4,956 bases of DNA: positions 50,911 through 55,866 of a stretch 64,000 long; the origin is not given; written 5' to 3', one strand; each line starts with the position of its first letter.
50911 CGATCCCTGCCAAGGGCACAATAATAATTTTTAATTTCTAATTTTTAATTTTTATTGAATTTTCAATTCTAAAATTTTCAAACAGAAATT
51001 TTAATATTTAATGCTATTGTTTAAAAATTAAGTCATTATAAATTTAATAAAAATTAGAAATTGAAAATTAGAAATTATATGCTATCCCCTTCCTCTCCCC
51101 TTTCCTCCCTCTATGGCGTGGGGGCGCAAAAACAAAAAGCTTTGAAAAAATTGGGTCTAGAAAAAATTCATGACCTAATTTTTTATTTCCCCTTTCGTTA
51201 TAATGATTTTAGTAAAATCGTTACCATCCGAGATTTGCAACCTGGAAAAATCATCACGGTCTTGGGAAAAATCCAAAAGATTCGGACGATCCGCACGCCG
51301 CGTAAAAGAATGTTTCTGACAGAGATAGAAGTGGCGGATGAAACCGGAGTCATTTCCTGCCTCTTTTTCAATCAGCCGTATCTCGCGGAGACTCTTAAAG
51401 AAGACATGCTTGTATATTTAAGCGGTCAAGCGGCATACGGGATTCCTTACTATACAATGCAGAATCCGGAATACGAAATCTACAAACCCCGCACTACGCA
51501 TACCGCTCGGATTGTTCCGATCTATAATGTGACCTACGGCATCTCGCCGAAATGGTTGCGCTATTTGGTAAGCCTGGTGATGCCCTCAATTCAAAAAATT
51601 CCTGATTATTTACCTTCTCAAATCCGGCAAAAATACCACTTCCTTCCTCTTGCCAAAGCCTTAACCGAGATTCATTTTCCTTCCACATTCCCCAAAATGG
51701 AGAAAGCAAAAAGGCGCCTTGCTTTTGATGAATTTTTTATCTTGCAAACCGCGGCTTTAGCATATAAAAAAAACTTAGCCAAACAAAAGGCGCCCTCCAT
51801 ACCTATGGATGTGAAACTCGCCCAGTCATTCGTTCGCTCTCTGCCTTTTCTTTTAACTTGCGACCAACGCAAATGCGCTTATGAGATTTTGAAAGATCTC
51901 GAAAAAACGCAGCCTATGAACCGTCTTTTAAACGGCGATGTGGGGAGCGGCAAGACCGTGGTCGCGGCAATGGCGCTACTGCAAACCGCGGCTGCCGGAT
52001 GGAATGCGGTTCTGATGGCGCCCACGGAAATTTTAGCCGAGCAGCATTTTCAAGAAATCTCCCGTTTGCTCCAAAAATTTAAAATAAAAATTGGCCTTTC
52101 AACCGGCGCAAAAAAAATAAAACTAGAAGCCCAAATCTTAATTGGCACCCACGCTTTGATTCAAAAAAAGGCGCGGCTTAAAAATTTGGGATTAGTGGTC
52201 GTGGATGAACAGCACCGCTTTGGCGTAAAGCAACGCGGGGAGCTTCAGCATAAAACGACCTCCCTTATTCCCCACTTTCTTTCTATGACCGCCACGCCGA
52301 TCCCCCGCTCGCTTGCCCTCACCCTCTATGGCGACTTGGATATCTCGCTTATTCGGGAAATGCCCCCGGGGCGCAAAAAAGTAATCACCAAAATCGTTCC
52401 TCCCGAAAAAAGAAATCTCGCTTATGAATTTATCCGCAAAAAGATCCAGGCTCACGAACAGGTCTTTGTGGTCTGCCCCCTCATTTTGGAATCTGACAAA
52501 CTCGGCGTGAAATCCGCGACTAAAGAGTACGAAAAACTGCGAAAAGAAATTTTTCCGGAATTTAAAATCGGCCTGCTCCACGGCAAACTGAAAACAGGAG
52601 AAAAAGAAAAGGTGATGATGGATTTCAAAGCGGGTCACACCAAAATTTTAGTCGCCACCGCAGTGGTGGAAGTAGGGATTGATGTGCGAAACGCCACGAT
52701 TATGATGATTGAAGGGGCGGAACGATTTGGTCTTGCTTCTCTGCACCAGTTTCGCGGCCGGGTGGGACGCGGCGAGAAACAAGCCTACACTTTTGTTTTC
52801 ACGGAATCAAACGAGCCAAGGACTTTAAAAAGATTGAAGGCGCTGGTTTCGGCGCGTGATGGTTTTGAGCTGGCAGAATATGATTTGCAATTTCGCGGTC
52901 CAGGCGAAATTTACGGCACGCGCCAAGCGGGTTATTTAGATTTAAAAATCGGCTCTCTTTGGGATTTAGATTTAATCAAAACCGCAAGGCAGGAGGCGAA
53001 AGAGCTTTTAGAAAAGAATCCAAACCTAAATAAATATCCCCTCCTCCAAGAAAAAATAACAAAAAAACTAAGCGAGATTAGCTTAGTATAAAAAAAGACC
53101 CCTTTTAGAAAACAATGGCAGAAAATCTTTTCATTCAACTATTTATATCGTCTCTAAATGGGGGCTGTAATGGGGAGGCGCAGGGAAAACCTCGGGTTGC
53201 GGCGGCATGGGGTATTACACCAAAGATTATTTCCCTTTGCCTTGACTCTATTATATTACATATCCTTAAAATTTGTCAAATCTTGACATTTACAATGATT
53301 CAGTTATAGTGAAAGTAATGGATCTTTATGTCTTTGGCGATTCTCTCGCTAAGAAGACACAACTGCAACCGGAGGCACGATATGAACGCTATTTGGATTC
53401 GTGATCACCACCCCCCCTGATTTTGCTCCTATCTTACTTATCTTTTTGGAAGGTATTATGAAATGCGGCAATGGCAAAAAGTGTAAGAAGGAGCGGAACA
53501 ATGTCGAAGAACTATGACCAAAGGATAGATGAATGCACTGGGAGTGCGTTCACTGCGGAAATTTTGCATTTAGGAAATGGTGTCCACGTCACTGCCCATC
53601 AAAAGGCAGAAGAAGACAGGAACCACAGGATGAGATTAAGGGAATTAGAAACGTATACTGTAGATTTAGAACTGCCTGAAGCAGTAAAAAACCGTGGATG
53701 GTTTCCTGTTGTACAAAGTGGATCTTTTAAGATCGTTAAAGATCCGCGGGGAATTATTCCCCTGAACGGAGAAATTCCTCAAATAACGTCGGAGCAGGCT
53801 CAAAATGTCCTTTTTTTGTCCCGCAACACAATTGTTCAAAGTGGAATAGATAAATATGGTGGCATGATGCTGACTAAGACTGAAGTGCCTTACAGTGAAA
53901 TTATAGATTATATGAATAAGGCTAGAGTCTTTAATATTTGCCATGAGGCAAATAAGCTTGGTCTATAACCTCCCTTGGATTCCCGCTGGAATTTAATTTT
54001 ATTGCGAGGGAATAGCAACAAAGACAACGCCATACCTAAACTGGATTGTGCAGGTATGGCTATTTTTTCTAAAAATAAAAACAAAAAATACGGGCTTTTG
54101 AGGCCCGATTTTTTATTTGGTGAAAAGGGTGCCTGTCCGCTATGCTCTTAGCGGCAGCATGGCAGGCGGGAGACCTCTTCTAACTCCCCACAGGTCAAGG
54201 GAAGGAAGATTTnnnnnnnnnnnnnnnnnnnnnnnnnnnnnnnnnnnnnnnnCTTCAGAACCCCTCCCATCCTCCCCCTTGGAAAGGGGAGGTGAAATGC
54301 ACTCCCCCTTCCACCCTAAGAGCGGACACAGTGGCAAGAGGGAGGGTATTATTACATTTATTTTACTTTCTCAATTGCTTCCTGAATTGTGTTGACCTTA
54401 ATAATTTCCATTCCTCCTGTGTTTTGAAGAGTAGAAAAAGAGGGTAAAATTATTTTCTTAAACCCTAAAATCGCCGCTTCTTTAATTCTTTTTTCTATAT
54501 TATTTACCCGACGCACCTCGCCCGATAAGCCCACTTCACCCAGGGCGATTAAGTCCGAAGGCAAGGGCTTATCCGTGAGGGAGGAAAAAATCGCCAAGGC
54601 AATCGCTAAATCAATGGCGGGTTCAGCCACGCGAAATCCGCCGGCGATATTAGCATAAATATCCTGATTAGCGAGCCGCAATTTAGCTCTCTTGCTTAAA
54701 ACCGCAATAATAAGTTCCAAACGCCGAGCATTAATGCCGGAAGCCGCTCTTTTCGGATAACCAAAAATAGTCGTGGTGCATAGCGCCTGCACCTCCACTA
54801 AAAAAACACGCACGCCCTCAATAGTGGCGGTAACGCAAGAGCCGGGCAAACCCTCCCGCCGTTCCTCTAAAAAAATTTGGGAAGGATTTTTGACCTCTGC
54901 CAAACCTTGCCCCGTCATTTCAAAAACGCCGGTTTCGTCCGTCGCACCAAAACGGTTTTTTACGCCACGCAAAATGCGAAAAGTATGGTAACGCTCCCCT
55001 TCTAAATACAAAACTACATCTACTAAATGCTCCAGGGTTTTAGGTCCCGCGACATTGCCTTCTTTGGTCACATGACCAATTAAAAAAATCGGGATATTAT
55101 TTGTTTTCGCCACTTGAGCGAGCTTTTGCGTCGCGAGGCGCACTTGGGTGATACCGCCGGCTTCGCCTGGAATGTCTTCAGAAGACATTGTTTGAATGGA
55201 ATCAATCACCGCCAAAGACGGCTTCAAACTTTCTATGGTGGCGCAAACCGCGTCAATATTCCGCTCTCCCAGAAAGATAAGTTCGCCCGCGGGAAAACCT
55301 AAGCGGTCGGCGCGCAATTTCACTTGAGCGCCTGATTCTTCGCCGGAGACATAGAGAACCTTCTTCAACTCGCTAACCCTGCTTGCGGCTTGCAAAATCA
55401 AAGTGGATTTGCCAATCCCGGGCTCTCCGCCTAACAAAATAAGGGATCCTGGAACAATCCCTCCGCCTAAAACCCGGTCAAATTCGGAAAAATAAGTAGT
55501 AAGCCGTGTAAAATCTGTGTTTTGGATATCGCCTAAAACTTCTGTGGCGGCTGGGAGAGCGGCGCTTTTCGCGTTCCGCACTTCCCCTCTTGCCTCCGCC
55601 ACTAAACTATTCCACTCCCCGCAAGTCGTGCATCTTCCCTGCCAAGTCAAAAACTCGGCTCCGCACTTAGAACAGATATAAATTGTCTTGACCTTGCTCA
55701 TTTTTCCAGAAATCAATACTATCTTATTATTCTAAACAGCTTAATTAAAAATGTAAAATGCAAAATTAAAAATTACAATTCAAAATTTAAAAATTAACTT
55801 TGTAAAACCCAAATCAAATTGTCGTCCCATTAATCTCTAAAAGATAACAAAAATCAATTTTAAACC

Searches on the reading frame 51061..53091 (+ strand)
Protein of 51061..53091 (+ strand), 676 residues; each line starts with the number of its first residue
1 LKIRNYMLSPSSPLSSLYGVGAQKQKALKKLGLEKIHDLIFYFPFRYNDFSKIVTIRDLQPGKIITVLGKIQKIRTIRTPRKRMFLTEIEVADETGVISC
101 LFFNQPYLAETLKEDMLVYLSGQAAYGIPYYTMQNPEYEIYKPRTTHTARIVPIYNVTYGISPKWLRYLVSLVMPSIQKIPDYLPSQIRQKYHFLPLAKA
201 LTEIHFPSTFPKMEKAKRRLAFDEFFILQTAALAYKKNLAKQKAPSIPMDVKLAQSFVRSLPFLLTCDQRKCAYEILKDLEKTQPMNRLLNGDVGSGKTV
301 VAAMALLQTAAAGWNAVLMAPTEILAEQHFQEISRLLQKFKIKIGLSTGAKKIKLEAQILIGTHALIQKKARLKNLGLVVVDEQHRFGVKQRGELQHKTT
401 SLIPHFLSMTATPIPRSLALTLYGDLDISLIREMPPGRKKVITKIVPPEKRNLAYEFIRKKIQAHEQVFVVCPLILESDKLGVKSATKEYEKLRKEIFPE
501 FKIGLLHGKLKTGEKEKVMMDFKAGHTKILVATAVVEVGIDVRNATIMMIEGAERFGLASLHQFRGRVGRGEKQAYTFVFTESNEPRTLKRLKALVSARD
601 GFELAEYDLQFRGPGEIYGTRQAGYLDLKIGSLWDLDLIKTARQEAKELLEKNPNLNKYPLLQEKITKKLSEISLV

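Call 75: search_protein_families(library=pfam, proteins=[window:51061-53091:+], max_evalue=0.0001)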
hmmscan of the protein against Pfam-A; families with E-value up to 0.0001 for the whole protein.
window:51061-53091:+ (676 aa): 7 families
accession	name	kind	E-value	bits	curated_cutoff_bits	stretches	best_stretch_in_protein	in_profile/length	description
PF17191.10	RecG_wedge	-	1.2e-26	93.7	23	1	17-173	5-158/162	RecG wedge domain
PF00270.35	DEAD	-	4.5e-23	82.2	26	1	269-417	4-163/167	DEAD/DEAH box helicase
PF00271.37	Helicase_C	-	1.2e-17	64.6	23.5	1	454-570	6-108/110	Helicase conserved C-terminal domain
PF04851.21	ResIII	-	6.2e-13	49.4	22.5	1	268-413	7-162/164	Type III restriction enzyme, res subunit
PF19833.4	RecG_dom3_C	-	5.5e-12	46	26.8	1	599-658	2-63/87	ATP-dependent DNA helicase RecG, domain 3, C-terminal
PF01336.31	tRNA_anti-codon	-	2.8e-06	27.6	27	1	65-127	1-60/75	OB-fold nucleic acid binding domain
PF22590.2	Cas3-like_C_2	-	6.7e-06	26.8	27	1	483-571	12-104/106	CRISPR-associated nuclease/helicase Cas3, C-terminal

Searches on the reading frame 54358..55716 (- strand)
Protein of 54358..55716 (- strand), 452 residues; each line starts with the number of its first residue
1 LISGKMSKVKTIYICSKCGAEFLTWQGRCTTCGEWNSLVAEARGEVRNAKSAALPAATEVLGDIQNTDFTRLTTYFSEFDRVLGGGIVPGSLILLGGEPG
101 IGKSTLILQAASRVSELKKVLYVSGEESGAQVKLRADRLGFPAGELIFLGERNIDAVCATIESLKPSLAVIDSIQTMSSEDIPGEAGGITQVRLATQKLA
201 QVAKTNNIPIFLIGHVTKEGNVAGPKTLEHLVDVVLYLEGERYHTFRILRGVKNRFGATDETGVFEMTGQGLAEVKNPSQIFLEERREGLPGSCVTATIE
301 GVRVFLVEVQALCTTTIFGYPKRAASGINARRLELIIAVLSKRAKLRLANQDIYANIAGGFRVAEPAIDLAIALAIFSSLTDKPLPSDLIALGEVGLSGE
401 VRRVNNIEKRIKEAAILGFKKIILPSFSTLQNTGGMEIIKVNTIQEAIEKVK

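Call 75: search_protein_families(library=pfam, proteins=[window:54358-55716:-], max_evalue=0.0001)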
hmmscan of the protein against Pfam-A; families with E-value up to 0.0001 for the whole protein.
window:54358-55716:- (452 aa): 5 families
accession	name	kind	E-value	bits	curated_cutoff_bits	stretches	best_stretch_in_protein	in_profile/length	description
PF13481.12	AAA_25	-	2.6e-13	50.5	27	1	65-220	8-194/195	AAA domain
PF06745.19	ATPase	-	8.1e-13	48.7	26.6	1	73-142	2-73/231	KaiC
PF13541.12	ChlI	-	5.3e-11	42.9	27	1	313-426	10-119/121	Subunit ChlI of Mg-chelatase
PF18073.7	Zn_ribbon_LapB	-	4.8e-10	39.4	25.7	1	13-39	1-27/28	Rubredoxin metal binding domain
PF03796.21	DnaB_C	-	1.2e-08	35.1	27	1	72-135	2-66/255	DnaB-like helicase C terminal domain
